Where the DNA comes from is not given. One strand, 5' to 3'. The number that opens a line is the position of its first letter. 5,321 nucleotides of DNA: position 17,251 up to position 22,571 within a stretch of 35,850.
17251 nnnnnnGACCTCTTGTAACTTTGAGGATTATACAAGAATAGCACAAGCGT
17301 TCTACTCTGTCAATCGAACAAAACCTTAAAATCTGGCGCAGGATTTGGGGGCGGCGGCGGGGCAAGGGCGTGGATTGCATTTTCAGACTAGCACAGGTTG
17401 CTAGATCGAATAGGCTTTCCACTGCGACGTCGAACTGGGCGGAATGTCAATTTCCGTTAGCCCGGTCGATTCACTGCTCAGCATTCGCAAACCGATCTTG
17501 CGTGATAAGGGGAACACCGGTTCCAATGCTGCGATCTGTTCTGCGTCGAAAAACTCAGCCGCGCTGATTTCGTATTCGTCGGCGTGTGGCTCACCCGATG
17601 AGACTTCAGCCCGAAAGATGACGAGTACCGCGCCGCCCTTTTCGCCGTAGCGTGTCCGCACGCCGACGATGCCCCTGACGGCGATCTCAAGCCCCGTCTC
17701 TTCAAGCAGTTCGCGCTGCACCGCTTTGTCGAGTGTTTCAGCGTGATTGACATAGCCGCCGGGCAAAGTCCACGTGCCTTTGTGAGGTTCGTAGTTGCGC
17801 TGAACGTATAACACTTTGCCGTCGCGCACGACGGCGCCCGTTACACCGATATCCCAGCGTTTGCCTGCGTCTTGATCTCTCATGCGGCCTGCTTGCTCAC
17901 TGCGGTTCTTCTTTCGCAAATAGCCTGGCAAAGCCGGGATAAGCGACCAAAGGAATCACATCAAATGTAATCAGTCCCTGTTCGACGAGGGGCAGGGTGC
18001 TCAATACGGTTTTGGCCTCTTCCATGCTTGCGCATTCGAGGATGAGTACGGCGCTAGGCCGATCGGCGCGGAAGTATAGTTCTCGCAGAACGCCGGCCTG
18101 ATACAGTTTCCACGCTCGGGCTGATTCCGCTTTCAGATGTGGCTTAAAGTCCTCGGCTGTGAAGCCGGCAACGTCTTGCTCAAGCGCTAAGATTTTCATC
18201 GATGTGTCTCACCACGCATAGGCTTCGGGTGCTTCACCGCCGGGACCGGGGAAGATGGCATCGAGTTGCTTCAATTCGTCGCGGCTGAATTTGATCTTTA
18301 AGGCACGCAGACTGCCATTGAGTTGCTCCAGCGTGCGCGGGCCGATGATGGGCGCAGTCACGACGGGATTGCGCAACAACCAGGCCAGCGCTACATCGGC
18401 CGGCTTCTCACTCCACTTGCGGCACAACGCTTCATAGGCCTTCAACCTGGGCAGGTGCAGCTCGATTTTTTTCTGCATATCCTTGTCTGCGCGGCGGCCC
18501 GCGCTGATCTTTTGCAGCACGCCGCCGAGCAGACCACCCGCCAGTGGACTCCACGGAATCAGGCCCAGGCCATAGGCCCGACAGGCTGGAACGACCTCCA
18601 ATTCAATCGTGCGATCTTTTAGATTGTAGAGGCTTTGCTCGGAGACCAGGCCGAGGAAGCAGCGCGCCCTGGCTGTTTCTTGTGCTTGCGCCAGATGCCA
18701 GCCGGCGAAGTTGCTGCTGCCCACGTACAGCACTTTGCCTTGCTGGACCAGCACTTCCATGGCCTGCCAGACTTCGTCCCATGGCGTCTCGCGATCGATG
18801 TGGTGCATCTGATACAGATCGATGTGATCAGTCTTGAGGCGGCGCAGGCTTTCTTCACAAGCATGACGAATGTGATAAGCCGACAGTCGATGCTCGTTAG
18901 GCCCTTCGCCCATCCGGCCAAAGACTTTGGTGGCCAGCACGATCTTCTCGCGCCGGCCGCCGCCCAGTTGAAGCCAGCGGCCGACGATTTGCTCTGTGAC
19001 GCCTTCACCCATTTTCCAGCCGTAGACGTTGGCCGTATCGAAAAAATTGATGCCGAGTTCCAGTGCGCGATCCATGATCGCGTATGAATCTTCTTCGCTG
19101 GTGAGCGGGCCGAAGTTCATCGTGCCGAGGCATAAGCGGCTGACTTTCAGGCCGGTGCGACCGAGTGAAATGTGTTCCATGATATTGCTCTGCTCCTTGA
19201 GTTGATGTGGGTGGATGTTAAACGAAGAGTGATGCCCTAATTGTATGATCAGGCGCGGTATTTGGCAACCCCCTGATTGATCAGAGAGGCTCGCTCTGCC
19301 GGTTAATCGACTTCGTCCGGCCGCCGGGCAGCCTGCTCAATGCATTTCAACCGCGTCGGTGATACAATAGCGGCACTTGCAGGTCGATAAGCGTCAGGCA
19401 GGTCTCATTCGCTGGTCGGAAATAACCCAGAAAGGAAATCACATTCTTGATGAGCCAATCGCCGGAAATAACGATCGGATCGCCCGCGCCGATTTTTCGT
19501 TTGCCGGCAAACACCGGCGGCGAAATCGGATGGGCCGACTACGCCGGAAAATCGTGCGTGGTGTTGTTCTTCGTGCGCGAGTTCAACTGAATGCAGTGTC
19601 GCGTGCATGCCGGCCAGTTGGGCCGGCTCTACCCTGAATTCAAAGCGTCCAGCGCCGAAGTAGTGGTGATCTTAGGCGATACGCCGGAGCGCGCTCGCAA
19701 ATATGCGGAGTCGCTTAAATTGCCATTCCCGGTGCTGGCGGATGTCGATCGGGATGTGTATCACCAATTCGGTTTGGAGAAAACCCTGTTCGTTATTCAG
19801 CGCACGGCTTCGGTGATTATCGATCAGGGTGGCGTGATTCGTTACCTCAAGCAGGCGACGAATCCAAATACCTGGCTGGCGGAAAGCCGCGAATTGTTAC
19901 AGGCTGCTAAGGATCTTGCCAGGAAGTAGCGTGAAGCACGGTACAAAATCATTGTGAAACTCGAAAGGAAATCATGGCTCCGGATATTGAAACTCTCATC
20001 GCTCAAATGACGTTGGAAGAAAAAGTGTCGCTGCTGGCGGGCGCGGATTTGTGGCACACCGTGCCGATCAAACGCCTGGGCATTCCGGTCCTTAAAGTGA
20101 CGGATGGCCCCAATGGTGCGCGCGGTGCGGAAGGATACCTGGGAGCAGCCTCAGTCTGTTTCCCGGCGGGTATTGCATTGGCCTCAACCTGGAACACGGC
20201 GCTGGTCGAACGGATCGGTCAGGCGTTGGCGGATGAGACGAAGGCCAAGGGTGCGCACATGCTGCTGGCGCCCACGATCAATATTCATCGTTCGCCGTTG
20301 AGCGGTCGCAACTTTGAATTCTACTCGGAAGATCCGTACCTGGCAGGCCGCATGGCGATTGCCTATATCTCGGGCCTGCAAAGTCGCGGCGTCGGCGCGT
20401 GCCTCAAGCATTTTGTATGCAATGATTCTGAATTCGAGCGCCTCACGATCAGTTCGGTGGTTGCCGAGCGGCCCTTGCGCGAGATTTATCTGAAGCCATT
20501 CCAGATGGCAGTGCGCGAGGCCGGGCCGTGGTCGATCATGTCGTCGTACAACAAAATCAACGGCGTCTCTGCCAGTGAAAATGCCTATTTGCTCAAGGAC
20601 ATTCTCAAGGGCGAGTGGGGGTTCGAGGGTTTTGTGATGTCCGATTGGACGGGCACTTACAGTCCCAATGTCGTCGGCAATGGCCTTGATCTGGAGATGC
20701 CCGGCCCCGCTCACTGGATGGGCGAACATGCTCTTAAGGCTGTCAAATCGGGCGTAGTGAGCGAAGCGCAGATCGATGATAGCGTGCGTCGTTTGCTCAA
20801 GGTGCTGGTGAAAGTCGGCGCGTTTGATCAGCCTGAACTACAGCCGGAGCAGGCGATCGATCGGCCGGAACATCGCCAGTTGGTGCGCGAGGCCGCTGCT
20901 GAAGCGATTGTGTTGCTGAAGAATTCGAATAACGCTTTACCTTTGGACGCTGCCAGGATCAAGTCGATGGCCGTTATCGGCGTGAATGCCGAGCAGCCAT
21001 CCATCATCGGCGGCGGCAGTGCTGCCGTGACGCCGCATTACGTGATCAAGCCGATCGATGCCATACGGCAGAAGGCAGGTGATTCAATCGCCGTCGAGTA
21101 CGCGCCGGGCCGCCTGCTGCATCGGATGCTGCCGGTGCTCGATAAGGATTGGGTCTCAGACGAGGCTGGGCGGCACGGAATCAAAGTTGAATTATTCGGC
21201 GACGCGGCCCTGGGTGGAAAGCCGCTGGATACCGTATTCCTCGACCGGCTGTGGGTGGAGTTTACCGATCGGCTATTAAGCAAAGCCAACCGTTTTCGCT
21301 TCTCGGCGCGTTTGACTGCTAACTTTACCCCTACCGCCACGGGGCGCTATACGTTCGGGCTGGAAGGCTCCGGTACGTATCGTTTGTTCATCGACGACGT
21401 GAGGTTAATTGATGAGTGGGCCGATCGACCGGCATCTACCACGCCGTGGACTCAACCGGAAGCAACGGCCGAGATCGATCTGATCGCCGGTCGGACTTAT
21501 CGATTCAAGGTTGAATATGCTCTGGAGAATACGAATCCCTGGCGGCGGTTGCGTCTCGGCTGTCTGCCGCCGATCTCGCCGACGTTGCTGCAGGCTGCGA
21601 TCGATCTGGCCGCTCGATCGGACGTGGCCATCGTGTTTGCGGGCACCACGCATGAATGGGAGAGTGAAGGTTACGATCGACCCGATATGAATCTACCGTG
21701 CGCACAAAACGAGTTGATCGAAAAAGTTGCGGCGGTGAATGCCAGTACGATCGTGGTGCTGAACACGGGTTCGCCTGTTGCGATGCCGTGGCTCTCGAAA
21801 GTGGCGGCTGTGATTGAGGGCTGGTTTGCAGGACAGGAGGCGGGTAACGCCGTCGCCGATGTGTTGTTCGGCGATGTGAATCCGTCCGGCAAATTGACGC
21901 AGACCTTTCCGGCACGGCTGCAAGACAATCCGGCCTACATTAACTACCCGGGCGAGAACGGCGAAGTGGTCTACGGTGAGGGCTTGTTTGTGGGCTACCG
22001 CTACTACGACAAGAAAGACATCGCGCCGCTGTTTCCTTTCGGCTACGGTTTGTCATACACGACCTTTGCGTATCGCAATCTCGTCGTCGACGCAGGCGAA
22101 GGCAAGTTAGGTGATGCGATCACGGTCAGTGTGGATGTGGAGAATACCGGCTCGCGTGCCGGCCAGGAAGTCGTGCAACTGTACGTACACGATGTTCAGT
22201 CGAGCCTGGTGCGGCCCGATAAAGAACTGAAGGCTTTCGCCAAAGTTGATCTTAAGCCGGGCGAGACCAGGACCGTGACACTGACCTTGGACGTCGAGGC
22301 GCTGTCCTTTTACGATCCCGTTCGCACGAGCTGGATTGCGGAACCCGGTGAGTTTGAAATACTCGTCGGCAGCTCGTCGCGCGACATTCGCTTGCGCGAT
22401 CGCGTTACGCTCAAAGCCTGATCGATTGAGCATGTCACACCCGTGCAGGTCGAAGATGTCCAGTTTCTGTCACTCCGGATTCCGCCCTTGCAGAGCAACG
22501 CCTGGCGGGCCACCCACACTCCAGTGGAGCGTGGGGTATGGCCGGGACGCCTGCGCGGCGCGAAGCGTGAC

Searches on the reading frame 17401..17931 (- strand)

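Call 27: search_protein_families(library=pfam, proteins=[window:17401-17931:-], max_evalue=0.001)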
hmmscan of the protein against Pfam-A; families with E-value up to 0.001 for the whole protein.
window:17401-17931:- (176 aa): 1 family
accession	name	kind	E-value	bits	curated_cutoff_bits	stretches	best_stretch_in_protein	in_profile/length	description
PF00293.34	NUDIX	-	3.6e-20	72.8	21.1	1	31-141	6-125/134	NUDIX domain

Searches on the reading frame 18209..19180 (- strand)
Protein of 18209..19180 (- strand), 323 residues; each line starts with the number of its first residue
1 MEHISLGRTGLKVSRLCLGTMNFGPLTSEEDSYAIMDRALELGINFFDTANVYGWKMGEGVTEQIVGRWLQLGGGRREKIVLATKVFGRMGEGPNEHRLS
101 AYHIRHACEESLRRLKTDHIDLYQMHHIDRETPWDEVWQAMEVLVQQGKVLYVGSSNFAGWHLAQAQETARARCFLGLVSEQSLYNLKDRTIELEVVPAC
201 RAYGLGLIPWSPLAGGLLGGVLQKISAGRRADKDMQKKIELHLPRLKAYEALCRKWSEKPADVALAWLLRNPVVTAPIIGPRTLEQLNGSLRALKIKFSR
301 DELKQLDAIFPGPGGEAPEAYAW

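Call 26: search_protein_families(library=pfam, proteins=[window:18209-19180:-], max_evalue=0.001)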
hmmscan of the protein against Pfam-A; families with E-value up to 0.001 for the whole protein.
window:18209-19180:- (323 aa): 1 family
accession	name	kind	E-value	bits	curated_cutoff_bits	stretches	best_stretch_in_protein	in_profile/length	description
PF00248.27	Aldo_ket_red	-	1.8e-74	250.9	24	1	15-309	1-289/291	Aldo/keto reductase family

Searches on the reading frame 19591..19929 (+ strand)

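Call 27: search_protein_families(library=pfam, proteins=[window:19591-19929:+], max_evalue=0.001)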
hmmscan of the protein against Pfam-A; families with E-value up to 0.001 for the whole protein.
window:19591-19929:+ (112 aa): 3 families
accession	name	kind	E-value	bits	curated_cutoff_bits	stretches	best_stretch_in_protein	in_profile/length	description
PF00578.27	AhpC-TSA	-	7.7e-15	55.4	26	1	2-85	40-123/124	AhpC/TSA family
PF13911.12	AhpC-TSA_2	-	1.5e-09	38.7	27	1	10-84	2-56/114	AhpC/TSA antioxidant enzyme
PF08534.16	Redoxin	-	1.5e-07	31.7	26.6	1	3-94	44-139/148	Redoxin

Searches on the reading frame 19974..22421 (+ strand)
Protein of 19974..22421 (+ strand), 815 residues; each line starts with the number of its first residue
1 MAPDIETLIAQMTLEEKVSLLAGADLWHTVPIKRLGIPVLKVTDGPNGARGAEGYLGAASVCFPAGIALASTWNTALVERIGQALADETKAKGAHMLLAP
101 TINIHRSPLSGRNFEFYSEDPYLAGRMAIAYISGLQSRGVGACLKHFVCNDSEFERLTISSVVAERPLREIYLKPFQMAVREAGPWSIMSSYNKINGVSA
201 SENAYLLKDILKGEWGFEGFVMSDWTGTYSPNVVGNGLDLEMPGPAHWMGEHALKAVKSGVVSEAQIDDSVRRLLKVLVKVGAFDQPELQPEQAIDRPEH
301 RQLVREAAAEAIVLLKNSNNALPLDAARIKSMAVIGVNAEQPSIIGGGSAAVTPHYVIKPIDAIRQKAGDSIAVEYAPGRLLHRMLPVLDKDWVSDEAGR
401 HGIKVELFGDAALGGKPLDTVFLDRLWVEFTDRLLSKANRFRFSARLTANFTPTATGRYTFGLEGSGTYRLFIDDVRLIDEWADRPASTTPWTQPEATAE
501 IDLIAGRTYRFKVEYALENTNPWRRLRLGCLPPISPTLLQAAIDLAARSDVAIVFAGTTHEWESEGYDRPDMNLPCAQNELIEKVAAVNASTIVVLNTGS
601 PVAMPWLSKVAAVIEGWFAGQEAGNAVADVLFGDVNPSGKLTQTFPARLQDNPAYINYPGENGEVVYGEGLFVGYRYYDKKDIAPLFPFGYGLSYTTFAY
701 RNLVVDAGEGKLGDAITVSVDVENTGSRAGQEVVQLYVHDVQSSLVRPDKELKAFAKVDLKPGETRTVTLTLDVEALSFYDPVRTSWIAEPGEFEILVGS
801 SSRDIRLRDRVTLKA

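Call 26: search_protein_families(library=pfam, proteins=[window:19974-22421:+], max_evalue=0.001)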
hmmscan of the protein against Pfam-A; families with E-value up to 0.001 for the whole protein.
window:19974-22421:+ (815 aa): 4 families
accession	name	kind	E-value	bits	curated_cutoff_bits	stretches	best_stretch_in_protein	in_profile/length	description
PF01915.27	Glyco_hydro_3_C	-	1.2e-64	218.4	31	1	312-675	1-200/200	Glycosyl hydrolase family 3 C-terminal domain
PF00933.27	Glyco_hydro_3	-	9e-46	157.2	27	1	32-277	58-316/316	Glycosyl hydrolase family 3 N terminal domain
PF14310.12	Fn3-like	-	3.7e-30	104.3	25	1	732-802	1-71/71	Fibronectin type III-like domain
PF07691.17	PA14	-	2.1e-18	67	24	1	439-530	42-135/147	PA14 domain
